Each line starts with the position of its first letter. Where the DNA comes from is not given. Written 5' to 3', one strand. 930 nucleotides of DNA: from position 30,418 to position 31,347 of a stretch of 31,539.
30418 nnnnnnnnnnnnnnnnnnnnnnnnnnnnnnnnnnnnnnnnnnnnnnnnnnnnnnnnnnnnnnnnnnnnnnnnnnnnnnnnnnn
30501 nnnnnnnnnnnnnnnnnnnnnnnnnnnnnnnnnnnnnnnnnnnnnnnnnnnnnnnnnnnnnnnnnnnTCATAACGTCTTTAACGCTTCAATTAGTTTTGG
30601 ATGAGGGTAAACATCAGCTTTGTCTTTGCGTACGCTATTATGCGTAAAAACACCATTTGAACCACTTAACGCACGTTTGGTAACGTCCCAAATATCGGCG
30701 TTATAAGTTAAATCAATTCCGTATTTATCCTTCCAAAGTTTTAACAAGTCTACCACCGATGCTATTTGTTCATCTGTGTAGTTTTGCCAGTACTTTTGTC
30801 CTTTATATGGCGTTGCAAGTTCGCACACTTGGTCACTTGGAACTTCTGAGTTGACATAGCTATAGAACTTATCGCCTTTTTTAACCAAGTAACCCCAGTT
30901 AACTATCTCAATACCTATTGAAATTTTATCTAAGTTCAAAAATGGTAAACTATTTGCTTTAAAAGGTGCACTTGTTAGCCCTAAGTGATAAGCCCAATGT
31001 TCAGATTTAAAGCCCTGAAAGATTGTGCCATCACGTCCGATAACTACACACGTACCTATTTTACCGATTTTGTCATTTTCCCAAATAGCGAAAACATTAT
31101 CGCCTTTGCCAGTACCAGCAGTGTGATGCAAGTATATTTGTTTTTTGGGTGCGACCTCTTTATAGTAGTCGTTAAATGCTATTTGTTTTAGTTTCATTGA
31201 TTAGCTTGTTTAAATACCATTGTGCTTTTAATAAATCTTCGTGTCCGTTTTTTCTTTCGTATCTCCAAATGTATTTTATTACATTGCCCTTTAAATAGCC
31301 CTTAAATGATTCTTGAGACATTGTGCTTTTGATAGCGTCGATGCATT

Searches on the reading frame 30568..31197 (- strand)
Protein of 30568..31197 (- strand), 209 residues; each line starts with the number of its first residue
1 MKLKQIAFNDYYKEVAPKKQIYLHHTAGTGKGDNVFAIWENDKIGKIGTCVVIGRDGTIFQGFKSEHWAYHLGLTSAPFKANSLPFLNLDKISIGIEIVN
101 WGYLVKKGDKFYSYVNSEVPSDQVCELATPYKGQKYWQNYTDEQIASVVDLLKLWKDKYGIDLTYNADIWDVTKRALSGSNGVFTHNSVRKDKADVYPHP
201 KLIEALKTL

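Call 23: search_protein_families(library=phrogs, proteins=[window:30568-31197:-], max_evalue=0.001)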
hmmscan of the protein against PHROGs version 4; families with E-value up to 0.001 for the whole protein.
window:30568-31197:- (209 aa): 2 families
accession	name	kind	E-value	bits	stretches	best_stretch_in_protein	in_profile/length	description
phrog_1794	-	lysis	2.3e-12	48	1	18-163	56-164/336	amidase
phrog_1493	-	lysis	9.9e-06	26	1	12-167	28-137/394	endolysin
